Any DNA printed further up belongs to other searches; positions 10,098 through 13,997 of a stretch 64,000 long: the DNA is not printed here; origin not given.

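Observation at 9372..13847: TonB-dependent receptor fused to a ~600-aa N-terminal Sel1-repeat array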

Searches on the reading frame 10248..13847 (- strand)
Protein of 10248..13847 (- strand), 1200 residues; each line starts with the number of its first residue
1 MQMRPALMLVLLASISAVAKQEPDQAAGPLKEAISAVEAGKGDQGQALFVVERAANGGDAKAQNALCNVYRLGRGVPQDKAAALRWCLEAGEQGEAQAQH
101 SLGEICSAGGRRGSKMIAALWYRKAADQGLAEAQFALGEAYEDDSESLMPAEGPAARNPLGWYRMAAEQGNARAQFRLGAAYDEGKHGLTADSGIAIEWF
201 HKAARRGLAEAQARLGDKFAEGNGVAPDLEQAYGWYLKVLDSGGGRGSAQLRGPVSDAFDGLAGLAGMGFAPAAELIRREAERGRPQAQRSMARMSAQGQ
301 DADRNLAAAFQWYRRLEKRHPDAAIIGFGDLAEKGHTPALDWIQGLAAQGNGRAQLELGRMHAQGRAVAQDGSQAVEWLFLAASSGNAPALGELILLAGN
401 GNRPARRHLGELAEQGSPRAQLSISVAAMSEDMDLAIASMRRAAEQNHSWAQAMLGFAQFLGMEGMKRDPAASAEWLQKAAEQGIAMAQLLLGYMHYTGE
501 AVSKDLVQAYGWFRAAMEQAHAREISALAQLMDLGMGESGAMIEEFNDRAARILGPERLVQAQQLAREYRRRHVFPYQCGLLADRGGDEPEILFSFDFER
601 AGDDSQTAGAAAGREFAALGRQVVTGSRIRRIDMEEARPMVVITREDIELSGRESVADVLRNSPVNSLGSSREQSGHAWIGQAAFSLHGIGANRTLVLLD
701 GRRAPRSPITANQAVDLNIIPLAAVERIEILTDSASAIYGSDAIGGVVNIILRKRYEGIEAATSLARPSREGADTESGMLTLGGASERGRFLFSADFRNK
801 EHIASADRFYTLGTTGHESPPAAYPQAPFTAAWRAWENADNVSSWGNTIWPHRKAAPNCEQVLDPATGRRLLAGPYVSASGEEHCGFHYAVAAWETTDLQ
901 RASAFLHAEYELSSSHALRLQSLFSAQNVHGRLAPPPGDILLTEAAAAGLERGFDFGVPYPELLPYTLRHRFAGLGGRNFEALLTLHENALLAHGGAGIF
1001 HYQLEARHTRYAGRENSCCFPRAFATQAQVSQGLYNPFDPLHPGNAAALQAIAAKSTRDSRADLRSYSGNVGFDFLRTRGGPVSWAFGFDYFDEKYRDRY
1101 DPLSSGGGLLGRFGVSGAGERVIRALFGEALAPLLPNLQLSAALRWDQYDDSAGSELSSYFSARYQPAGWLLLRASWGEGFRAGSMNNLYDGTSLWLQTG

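Call 47: search_protein_representatives(protein=window:10248-13847:-)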
Query: 1200 residues. Proteins with E-value up to 0.001 (for the whole library): 167864; up to 1e-10: 65880; up to 1e-30: 5568. The best 150 are listed.
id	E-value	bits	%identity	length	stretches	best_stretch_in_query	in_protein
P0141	0.0e+00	1460.4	59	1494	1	17-1200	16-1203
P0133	0.0e+00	1034.7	77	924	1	614-1199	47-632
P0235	2.7e-202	691.3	57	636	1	6-600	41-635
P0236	8.2e-158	544.0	29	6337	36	43-390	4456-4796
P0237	3.1e-152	525.5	39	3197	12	54-236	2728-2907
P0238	3.0e-150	518.9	78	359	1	614-907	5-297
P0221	1.5e-134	466.9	46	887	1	610-1196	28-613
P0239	1.3e-127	443.9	42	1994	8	52-245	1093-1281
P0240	1.8e-118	413.6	45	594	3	159-493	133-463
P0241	2.0e-115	403.6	31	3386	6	51-516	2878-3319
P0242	9.1e-113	394.8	37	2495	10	43-250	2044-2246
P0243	2.0e-109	383.7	43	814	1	620-1193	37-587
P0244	1.2e-104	367.9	37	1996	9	53-243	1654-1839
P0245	5.1e-102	359.2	41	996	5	53-238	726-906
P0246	1.4e-99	351.1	41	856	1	611-1191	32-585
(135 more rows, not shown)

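Call 49: find_encoding_contigs(protein=P0235, flank=8000, max_places=3)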
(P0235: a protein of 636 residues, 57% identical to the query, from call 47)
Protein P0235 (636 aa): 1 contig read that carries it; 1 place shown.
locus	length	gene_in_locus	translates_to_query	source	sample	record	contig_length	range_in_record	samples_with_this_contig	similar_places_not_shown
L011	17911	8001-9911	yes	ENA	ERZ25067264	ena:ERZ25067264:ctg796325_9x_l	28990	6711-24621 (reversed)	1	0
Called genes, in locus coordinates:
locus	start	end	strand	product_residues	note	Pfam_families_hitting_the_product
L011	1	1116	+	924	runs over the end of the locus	PF20464:MmeI_N, PF20465:MmeI_hel, PF20473:MmeI_Mtase, PF20466:MmeI_TRD, PF20467:MmeI_C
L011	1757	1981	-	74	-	-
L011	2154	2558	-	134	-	PF01850:PIN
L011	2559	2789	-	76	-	PF04014:MazE_antitoxin (weak)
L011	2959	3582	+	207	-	PF01243:PNPOx_N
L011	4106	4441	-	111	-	-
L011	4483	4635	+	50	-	-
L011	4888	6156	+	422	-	PF13173:AAA_14, PF13635:DUF4143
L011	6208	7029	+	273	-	-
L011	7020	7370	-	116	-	PF00291:PALP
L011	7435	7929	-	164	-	PF07798:CCDC90-like (weak)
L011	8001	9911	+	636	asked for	PF08238:Sel1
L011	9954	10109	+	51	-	-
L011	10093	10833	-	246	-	PF00282:Pyridoxal_deC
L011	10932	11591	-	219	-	PF14525:AraC_binding_2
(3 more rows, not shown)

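Call 51: find_encoding_contigs(protein=P0240, flank=8000, max_places=3)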
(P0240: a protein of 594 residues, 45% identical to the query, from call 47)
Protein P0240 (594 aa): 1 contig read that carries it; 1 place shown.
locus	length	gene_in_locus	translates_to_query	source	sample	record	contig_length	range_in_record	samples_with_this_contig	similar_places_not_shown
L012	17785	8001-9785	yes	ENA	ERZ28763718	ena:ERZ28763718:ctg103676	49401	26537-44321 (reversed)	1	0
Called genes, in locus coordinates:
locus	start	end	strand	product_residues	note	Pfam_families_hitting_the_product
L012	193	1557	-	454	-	PF00483:NTP_transferase (weak), PF12804:NTP_transf_3, PF01066:CDP-OH_P_transf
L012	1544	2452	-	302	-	PF00316:FBPase, PF00459:Inositol_P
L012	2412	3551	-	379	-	PF01658:Inos-1-P_synth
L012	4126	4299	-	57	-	-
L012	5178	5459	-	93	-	PF15738:YafQ_toxin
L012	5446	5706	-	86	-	PF04221:RelB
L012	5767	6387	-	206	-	-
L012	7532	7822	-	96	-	-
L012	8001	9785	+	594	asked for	PF08238:Sel1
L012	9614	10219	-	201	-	-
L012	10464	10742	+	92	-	PF05015:HigB-like_toxin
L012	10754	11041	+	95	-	PF01381:HTH_3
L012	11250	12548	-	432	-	PF02133:Transp_cyt_pur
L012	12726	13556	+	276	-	PF01177:Asp_Glu_race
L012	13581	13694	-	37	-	-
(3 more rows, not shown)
